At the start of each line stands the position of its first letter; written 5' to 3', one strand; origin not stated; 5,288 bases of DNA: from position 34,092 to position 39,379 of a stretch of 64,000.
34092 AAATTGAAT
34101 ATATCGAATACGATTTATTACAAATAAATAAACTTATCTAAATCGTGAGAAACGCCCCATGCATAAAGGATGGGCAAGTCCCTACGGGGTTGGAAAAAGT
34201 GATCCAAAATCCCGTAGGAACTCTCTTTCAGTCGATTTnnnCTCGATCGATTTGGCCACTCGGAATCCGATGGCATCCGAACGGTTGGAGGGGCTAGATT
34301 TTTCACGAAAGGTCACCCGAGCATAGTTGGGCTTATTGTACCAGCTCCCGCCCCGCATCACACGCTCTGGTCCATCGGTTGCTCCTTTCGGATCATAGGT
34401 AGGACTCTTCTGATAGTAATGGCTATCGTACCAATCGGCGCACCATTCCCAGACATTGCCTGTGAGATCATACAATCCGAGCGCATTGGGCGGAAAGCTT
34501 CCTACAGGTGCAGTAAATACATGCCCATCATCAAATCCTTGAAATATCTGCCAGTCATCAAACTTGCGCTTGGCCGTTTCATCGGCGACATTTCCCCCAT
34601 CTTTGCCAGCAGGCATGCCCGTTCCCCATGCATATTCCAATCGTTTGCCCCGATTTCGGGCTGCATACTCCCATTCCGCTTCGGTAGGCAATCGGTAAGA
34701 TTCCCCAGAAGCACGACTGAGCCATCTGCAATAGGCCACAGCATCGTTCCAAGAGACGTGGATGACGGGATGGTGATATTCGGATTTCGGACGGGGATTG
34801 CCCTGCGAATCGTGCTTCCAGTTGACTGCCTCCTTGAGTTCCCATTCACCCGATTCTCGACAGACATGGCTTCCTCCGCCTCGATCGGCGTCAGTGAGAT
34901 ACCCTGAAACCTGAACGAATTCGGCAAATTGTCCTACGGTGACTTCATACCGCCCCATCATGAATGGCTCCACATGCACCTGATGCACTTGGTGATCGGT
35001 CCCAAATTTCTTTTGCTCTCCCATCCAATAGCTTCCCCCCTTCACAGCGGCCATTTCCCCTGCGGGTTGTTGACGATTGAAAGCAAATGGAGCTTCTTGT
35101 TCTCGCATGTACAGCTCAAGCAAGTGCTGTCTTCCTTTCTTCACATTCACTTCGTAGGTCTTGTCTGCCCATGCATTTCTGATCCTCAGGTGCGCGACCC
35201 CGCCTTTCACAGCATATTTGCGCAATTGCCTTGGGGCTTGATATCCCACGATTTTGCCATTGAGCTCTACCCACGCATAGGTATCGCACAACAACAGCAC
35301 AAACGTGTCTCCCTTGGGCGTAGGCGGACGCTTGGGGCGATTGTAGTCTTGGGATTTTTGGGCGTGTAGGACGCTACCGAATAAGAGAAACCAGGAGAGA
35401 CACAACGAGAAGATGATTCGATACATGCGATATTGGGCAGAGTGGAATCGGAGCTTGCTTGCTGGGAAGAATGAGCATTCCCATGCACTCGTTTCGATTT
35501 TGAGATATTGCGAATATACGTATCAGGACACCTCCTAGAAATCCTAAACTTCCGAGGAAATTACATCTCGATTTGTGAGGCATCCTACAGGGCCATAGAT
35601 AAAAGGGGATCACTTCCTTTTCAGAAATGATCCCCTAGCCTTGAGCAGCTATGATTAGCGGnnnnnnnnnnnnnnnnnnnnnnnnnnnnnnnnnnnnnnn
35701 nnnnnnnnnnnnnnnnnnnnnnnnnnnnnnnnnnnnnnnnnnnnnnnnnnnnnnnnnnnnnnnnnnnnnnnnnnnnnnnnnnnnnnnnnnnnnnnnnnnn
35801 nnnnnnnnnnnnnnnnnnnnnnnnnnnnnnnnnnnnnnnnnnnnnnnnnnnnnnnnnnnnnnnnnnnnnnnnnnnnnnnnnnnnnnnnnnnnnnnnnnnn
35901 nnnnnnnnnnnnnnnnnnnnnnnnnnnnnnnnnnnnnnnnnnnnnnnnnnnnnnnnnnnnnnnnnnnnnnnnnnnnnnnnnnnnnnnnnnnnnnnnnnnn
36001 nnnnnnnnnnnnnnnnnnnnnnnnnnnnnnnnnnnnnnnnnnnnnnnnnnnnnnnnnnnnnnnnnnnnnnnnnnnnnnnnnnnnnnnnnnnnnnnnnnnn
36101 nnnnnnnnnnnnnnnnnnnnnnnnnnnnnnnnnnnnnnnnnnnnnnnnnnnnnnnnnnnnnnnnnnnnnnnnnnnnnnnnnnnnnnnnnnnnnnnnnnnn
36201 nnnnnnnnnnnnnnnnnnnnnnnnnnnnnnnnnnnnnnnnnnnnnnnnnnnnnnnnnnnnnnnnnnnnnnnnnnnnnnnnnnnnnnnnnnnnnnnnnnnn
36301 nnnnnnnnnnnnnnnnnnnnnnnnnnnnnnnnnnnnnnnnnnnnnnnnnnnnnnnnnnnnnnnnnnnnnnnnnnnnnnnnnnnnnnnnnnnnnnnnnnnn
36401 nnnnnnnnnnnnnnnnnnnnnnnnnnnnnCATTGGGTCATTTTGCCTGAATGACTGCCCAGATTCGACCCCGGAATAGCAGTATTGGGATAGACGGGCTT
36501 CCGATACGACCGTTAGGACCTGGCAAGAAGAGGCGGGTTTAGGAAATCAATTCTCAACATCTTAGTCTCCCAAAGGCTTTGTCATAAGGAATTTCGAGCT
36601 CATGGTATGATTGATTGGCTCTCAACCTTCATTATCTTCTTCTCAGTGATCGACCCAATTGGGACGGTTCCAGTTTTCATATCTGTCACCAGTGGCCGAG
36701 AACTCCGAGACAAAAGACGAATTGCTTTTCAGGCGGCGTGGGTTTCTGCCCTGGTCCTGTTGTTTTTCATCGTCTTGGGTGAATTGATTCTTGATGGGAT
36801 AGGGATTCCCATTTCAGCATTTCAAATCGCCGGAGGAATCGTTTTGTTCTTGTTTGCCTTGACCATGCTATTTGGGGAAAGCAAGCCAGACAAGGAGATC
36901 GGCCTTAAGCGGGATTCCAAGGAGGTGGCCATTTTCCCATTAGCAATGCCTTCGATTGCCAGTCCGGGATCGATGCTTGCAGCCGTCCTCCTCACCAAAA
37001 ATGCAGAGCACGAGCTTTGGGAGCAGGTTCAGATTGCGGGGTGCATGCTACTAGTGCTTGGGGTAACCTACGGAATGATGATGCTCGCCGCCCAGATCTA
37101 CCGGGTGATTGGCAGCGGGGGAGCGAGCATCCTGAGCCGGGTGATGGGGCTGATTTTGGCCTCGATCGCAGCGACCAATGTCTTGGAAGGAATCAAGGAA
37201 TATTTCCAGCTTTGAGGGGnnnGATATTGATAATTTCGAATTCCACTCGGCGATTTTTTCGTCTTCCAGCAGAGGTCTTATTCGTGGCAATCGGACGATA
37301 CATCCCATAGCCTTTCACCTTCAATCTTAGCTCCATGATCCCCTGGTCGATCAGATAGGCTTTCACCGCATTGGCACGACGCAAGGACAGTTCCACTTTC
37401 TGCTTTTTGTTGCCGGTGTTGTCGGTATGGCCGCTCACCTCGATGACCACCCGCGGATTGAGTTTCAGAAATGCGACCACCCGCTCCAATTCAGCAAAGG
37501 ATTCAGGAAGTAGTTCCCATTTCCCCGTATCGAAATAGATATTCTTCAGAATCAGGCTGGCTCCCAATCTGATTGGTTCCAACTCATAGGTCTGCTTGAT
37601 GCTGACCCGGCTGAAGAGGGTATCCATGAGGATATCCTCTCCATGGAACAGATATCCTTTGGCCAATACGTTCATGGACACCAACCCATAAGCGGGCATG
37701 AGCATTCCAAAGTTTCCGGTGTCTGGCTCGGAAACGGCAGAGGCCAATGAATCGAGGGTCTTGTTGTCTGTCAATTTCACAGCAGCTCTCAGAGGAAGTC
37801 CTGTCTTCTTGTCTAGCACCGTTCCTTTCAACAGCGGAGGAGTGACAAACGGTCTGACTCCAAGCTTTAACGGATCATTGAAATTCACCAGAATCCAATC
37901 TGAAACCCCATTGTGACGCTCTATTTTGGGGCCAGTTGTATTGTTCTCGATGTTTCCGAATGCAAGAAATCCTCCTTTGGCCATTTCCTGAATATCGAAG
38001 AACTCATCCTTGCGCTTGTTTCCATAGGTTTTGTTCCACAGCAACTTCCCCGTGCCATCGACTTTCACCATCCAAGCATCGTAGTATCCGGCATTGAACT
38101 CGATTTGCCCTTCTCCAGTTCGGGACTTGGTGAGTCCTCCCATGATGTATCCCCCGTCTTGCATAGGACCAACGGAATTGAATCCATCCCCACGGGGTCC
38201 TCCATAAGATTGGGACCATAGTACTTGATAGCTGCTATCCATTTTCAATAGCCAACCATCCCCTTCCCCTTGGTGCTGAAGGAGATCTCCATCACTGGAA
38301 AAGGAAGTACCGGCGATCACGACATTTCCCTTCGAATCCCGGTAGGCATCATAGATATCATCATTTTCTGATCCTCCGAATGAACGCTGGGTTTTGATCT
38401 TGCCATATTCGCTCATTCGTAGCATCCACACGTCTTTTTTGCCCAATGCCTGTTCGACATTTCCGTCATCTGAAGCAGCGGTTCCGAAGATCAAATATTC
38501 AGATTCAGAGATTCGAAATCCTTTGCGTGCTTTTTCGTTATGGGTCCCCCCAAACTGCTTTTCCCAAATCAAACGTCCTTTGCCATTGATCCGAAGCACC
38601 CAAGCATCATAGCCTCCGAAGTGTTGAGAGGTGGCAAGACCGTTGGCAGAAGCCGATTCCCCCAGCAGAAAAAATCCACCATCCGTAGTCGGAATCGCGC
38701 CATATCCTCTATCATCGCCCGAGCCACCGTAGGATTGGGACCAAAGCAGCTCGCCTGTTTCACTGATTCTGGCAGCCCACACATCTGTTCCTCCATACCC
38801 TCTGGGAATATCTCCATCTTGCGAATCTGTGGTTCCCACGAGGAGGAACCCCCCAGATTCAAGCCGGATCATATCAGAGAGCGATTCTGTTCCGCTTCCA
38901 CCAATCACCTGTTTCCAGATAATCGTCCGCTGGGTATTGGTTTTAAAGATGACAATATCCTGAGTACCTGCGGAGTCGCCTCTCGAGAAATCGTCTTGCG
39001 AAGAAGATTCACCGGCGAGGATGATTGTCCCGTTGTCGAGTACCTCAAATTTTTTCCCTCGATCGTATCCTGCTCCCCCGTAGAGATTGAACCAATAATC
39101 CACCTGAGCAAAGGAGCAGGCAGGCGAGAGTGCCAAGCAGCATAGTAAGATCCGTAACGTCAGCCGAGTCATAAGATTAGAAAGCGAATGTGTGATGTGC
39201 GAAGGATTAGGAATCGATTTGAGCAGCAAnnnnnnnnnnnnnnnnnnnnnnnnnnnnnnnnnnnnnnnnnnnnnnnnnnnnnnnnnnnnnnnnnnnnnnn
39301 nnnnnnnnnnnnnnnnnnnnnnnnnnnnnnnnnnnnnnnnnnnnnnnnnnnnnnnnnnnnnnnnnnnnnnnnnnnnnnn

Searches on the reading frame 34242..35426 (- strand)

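Call 74: search_protein_families(library=pfam, max_evalue=0.0001, proteins=[window:34242-35426:-])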
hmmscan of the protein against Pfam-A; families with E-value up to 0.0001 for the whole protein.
window:34242-35426:- (395 aa): 1 family
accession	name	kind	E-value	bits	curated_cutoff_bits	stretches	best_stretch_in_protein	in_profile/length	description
PF03781.23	FGE-sulfatase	-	2.3e-68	231.1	23.3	1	123-392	3-255/255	Sulfatase-modifying factor enzyme 1-like domain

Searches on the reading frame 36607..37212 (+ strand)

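Call 74: search_protein_families(library=pfam, max_evalue=0.0001, proteins=[window:36607-37212:+])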
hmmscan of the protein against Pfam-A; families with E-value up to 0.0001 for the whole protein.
window:36607-37212:+ (202 aa): 1 family
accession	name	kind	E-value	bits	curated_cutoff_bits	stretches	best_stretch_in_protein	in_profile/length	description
PF01914.23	MarC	-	3.6e-48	164.1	23.9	1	5-200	5-203/203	MarC family integral membrane protein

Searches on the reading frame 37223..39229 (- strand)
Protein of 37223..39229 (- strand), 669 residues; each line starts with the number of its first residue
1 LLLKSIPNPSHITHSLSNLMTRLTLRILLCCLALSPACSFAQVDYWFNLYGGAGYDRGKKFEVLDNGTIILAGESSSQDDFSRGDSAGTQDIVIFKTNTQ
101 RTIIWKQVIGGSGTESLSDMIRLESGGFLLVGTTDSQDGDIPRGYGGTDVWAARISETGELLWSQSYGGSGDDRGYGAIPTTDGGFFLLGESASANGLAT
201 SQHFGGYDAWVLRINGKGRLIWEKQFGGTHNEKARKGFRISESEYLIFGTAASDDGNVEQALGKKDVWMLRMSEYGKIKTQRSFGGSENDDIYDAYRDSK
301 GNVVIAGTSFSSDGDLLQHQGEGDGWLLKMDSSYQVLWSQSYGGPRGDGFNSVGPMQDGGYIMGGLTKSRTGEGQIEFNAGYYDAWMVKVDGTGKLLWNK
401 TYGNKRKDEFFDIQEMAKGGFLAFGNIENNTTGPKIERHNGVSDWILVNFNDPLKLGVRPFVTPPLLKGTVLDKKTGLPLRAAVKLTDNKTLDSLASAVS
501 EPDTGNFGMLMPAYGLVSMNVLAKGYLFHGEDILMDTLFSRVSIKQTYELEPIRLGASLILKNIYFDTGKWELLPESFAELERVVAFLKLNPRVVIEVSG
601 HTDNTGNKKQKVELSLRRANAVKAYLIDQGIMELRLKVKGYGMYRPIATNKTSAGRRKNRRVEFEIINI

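Call 74: search_protein_families(library=pfam, max_evalue=0.0001, proteins=[window:37223-39229:-])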
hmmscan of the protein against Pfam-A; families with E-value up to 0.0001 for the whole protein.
window:37223-39229:- (669 aa): 1 family
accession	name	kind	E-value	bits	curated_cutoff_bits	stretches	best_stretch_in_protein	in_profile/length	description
PF00691.25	OmpA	-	7.3e-22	78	27.2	1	565-660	1-98/98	OmpA family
